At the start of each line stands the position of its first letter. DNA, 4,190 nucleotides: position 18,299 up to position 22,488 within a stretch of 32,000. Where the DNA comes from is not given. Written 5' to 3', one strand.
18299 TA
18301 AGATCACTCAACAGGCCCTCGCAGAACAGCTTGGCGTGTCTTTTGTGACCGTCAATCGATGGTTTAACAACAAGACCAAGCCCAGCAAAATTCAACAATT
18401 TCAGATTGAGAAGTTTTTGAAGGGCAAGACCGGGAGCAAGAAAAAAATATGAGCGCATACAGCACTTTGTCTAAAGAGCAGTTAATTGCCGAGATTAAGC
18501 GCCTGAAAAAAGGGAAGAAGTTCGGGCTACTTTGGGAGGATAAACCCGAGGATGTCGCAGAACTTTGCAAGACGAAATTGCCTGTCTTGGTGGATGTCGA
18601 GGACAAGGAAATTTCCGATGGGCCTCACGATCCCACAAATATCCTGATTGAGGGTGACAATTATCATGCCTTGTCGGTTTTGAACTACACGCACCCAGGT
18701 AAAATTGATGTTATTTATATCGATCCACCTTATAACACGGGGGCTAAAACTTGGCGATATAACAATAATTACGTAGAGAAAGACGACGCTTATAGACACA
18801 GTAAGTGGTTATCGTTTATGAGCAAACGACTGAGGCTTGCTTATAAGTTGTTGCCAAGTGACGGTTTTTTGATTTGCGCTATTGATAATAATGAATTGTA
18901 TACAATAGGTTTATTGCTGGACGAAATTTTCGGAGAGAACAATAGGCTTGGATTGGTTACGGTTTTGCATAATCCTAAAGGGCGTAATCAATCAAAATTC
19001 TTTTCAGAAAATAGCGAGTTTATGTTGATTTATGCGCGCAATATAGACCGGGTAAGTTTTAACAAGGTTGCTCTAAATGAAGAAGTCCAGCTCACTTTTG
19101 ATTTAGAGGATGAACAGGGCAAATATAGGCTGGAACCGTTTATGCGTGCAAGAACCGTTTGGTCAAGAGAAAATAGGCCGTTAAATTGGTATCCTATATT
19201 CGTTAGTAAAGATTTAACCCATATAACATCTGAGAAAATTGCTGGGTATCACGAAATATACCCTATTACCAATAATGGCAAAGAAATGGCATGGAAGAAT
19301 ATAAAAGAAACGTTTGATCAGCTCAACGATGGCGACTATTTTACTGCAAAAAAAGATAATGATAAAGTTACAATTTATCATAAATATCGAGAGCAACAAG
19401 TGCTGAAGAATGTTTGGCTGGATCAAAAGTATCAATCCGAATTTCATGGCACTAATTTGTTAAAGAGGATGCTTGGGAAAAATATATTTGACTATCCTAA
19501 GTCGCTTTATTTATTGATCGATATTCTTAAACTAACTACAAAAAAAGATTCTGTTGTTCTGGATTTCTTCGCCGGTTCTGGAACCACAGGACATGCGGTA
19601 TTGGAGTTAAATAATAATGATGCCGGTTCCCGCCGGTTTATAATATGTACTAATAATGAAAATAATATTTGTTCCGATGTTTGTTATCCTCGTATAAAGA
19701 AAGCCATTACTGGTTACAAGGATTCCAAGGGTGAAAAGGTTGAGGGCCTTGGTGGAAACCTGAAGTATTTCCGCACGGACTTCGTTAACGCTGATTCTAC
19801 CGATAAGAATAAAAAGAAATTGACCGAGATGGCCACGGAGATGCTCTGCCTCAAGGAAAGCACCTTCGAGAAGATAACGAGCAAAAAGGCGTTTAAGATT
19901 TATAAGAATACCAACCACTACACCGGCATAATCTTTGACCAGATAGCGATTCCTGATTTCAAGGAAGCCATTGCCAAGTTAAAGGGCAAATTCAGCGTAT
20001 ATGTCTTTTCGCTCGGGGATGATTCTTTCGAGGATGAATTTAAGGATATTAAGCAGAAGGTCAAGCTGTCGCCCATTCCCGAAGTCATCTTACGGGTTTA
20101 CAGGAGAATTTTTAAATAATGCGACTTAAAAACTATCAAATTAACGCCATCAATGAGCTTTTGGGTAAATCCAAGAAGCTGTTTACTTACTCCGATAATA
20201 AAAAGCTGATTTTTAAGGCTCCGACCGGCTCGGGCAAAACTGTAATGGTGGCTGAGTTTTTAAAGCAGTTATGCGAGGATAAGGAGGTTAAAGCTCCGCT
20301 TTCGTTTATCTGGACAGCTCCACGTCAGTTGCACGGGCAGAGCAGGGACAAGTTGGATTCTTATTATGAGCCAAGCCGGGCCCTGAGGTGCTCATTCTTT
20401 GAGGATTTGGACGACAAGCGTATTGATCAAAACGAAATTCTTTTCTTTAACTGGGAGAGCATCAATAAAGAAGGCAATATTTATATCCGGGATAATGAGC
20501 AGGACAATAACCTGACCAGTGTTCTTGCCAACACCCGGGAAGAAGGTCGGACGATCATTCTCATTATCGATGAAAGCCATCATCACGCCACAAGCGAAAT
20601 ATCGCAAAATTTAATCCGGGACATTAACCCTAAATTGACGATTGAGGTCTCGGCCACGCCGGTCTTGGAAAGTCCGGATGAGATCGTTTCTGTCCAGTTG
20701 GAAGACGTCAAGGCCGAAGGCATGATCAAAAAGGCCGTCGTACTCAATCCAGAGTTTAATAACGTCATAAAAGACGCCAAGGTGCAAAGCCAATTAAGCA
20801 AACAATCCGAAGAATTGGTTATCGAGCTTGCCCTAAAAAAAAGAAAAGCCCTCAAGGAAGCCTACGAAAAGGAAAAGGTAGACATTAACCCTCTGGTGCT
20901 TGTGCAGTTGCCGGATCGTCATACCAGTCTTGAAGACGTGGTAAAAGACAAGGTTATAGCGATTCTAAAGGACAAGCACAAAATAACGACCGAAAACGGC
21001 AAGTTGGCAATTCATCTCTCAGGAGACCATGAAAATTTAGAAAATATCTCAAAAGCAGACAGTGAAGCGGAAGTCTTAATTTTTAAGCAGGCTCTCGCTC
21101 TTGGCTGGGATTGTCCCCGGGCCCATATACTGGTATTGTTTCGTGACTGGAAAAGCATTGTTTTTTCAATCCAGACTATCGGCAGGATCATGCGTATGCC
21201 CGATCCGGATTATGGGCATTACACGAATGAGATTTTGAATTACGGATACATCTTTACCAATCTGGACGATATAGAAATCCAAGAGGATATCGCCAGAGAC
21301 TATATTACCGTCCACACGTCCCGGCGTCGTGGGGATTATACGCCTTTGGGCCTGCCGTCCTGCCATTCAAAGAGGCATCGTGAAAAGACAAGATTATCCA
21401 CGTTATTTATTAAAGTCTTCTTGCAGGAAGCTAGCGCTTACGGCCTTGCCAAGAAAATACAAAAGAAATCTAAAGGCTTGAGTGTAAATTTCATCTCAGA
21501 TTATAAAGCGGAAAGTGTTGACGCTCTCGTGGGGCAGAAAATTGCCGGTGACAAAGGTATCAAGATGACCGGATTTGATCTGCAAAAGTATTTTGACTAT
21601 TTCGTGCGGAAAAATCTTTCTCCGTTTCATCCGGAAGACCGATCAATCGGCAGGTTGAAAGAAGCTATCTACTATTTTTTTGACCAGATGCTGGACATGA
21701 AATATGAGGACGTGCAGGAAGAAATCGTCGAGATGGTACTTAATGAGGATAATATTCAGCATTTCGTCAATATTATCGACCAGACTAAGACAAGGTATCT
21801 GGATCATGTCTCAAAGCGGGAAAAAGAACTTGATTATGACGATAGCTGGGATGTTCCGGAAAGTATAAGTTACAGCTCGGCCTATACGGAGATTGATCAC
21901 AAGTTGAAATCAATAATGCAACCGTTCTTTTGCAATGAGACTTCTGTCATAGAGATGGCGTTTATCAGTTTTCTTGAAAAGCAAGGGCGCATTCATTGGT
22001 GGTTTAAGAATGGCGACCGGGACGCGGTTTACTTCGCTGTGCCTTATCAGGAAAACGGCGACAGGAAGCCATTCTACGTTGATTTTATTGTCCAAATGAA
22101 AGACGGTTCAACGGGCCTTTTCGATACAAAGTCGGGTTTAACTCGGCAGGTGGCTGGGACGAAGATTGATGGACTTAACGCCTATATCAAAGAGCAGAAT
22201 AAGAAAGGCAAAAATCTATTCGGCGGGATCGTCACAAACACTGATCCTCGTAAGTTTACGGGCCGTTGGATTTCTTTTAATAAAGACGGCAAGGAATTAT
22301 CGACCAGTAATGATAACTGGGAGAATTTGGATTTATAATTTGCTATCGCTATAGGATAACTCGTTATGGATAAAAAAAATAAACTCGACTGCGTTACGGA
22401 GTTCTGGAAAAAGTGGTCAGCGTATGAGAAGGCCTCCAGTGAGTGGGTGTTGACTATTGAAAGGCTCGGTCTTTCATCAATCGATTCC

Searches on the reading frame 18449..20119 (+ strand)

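Call 6: search_protein_families(library=pfam, proteins=[window:18449-20119:+])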
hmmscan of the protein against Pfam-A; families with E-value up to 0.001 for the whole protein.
window:18449-20119:+ (556 aa): 2 families
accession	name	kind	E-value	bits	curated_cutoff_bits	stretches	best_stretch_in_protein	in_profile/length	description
PF01555.25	N6_N4_Mtase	-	7.6e-32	111.5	26.7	1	86-404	1-212/221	DNA methylase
PF03602.21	Cons_hypoth95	-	0.00032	20.9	24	0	81-100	109-128/182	Conserved hypothetical protein 95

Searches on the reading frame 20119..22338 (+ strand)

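Call 6: search_protein_families(library=pfam, proteins=[window:20119-22338:+])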
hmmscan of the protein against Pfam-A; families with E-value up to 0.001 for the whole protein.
window:20119-22338:+ (739 aa): 3 families
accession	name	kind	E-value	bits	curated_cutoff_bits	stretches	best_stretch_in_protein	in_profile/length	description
PF04851.21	ResIII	-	1.5e-20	74.2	22.5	1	1-181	2-162/164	Type III restriction enzyme, res subunit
PF00270.35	DEAD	-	5.3e-08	33.2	26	1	6-187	3-165/167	DEAD/DEAH box helicase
PF18766.7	SWI2_SNF2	-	2e-07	31.4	26.7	1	6-222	1-199/221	SWI2/SNF2 ATPase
